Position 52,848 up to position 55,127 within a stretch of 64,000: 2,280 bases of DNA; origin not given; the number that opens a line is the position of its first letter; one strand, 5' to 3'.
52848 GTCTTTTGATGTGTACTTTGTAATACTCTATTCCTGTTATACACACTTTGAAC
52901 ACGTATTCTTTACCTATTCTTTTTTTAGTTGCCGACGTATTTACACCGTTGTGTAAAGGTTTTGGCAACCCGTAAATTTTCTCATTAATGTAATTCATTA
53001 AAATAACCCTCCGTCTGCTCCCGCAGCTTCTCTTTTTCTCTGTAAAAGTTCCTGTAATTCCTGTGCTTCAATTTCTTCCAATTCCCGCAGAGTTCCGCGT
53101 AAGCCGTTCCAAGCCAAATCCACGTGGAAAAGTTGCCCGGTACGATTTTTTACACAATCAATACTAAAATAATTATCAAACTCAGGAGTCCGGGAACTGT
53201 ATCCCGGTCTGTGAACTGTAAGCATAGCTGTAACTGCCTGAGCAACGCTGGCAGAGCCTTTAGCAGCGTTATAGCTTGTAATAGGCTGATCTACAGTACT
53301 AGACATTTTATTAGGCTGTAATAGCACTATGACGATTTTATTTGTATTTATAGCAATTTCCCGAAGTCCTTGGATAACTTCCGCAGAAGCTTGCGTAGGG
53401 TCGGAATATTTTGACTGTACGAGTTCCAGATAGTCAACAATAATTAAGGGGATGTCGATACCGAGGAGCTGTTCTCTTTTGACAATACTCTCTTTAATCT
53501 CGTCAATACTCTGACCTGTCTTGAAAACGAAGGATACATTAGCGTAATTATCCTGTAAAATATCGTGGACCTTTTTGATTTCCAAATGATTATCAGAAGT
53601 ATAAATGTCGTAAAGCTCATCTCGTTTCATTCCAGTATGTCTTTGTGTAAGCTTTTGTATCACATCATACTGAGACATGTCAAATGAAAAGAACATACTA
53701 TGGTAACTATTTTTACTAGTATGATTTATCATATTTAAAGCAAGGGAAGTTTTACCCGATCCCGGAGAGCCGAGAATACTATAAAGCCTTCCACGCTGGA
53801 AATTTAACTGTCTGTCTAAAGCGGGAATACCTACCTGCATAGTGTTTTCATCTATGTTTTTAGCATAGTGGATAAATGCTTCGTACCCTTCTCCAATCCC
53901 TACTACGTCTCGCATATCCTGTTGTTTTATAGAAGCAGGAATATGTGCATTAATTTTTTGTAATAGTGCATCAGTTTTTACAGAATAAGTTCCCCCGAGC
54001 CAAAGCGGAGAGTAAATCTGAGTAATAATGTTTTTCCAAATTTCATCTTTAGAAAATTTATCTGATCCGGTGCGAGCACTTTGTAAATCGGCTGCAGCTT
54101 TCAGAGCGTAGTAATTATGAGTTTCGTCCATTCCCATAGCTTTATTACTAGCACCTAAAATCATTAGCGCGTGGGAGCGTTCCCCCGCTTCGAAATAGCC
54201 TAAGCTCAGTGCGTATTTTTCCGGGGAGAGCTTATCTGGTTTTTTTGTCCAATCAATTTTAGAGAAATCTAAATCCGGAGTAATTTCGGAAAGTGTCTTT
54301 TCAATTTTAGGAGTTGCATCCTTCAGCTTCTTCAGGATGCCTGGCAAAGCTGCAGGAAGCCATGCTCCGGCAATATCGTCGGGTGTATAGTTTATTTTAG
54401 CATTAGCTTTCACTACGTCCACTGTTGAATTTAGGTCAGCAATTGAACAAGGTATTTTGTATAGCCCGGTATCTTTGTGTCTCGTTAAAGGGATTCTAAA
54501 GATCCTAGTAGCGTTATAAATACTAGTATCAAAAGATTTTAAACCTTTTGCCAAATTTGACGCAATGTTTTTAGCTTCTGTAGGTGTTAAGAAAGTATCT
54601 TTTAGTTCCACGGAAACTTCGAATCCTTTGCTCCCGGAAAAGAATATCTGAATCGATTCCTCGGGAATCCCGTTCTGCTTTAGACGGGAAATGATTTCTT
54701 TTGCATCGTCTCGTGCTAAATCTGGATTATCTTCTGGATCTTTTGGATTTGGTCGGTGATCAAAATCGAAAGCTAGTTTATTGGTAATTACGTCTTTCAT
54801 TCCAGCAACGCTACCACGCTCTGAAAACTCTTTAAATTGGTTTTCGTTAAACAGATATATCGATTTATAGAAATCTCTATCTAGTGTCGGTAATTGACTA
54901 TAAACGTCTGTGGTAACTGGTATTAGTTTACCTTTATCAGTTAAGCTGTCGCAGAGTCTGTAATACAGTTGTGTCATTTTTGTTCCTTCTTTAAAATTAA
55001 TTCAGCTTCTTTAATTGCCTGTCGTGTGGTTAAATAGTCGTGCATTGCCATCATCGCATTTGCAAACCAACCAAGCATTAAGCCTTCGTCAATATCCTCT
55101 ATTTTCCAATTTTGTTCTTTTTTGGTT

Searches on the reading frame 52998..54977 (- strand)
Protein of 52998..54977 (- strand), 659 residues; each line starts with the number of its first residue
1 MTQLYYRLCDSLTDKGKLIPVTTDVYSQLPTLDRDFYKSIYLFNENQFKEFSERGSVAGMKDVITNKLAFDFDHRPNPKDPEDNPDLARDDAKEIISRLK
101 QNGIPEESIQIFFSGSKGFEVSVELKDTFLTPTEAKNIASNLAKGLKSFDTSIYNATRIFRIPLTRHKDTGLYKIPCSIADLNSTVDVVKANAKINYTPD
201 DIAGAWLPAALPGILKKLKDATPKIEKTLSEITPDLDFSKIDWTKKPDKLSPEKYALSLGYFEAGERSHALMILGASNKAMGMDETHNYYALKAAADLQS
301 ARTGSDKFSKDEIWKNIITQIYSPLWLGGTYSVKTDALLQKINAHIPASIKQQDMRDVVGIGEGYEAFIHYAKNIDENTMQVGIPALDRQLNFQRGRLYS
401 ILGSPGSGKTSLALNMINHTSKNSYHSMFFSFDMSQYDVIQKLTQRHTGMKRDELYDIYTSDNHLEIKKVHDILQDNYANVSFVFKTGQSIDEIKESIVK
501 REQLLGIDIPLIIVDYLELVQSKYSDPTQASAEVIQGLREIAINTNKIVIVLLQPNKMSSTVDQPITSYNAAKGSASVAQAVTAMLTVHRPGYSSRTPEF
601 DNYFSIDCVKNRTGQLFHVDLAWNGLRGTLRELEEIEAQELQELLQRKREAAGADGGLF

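Call 29: search_protein_families(library=phrogs, proteins=[window:52998-54977:-], max_evalue=0.001)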
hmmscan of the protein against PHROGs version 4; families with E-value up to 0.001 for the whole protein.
window:52998-54977:- (659 aa): 8 families
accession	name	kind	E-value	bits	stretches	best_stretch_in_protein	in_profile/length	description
phrog_19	-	DNA, RNA and nucleotide metabolism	6e-36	125.5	1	356-642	305-589/621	DnaB-like replicative helicase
phrog_243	-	DNA, RNA and nucleotide metabolism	5.2e-30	105.3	1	372-616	11-246/273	DnaB-like replicative helicase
phrog_239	-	DNA, RNA and nucleotide metabolism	4.1e-22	79.9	1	353-638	320-604/801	DNA primase/helicase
phrog_16345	-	DNA, RNA and nucleotide metabolism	2.3e-12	46.8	1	91-191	86-192/972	primase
phrog_5482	-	unknown function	6.9e-12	45.8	1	389-599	45-257/341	-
phrog_18685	-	unknown function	5.4e-10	38.8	1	50-202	55-207/1028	-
phrog_18375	-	DNA, RNA and nucleotide metabolism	7.5e-05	22.2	1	349-590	325-576/644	DNA primase/helicase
phrog_11530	-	unknown function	0.00022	22.2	1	480-643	5-166/184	-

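Call 30: search_protein_families(library=pfam, proteins=[window:52998-54977:-], max_evalue=0.001)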
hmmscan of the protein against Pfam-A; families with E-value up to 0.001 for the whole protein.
window:52998-54977:- (659 aa): 4 families
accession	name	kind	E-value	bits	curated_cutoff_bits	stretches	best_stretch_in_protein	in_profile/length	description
PF03796.21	DnaB_C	-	6.3e-25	88.4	27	1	381-625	3-248/255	DnaB-like helicase C terminal domain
PF06745.19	ATPase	-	7.6e-07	29.2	26.6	1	381-542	2-152/231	KaiC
PF24883.2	NPHP3_N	-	0.00015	22.5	24.8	1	396-477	22-97/164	Nephrocystin 3, N-terminal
PF01637.24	ATPase_2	-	0.00026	21.3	33.2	1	386-526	10-126/225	ATPase domain predominantly from Archaea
